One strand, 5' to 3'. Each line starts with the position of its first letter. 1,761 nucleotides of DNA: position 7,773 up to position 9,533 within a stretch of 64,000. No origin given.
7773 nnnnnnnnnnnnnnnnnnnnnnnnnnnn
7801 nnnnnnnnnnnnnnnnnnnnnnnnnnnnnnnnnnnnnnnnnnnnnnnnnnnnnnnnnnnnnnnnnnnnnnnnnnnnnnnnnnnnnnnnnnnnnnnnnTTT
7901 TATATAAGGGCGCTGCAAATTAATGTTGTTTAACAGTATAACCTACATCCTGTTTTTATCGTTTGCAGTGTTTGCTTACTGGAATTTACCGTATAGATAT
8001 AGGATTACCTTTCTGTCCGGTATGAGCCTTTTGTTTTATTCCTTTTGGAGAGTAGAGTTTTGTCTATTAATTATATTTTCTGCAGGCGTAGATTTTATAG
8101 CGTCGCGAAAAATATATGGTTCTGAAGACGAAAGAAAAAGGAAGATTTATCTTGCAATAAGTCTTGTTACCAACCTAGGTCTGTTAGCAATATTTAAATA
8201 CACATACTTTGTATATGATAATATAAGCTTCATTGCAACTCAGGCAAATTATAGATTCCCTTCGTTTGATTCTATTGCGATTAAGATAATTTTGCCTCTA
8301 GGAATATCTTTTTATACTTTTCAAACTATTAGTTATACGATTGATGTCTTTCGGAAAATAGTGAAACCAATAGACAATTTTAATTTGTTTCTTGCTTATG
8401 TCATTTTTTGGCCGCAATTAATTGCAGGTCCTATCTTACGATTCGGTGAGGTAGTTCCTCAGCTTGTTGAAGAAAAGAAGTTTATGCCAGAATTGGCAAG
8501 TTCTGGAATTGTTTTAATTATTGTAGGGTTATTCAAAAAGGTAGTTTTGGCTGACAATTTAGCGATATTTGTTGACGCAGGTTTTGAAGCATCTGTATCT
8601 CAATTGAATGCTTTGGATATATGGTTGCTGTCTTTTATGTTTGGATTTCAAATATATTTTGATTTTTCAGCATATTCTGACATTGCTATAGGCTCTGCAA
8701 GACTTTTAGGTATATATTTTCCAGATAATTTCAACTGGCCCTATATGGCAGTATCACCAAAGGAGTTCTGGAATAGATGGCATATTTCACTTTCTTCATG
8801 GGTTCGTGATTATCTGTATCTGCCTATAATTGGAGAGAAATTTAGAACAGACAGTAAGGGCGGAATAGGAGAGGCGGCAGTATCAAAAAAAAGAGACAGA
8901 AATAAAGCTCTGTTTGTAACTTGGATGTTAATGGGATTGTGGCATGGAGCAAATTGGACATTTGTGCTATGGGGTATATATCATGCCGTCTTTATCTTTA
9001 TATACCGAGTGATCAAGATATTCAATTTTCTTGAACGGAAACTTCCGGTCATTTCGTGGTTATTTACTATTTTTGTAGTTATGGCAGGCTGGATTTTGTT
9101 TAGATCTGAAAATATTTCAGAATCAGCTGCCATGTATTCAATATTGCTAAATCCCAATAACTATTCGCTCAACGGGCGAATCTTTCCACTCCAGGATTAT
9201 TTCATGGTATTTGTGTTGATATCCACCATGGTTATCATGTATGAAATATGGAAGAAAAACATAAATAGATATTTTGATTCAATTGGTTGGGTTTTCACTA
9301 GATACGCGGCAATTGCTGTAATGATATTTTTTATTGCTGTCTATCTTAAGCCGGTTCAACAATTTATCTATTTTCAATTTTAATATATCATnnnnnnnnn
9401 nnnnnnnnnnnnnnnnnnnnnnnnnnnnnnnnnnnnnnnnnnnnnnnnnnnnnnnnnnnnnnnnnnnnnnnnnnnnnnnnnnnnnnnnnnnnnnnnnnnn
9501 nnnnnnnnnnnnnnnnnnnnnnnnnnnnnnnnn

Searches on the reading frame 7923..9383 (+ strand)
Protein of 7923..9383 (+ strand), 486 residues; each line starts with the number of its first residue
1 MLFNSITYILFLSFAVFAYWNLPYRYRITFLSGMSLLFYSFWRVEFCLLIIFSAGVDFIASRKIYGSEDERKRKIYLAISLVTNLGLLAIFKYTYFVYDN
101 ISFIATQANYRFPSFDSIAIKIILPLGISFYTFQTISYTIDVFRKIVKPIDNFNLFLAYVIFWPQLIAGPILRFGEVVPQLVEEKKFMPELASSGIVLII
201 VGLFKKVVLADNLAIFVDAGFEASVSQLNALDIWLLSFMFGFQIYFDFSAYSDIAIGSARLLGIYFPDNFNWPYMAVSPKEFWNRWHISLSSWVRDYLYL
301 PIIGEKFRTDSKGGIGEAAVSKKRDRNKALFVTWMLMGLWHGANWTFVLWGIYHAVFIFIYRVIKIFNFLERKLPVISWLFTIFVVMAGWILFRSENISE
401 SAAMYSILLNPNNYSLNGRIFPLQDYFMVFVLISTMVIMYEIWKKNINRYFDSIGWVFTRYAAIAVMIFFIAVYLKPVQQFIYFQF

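Call 45: find_encoding_contigs(protein=window:7923-9383:+, flank=10000, max_places=1)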
Protein window:7923-9383:+ (486 aa): 2 contigs read that carry it; 1 place shown.
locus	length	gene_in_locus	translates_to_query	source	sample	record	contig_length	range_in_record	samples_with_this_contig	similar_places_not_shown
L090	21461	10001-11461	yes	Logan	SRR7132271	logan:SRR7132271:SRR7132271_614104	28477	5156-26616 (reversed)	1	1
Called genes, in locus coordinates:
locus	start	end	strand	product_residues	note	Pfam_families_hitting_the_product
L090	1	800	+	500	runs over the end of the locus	PF01943:Polysacc_synt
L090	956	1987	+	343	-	PF08241:Methyltransf_11 (weak), PF08242:Methyltransf_12 (faint), PF13649:Methyltransf_25, PF13847:Methyltransf_31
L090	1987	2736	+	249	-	-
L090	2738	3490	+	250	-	PF13489:Methyltransf_23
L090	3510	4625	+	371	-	PF01041:DegT_DnrJ_EryC1, PF01212:Beta_elim_lyase (weak), PF00155:Aminotran_1_2, PF00266:Aminotran_5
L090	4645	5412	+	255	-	PF00483:NTP_transferase, PF12804:NTP_transf_3 (weak)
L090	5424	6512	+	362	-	PF01370:Epimerase, PF02719:Polysacc_synt_2, PF16363:GDP_Man_Dehyd, PF07993:NAD_binding_4 (faint)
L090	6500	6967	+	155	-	PF00908:dTDP_sugar_isom (weak)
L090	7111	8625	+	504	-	-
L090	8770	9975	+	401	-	-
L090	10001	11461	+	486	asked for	PF03062:MBOAT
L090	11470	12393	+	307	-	PF00535:Glycos_transf_2, PF10111:Glyco_tranf_2_2, PF13641:Glyco_tranf_2_3, PF13632:Glyco_trans_2_3 (faint)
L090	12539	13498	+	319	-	PF13578:Methyltransf_24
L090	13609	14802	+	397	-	PF20706:GT4-conflict (weak), PF00534:Glycos_transf_1, PF13692:Glyco_trans_1_4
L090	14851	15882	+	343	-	PF00657:Lipase_GDSL (faint), PF13472:Lipase_GDSL_2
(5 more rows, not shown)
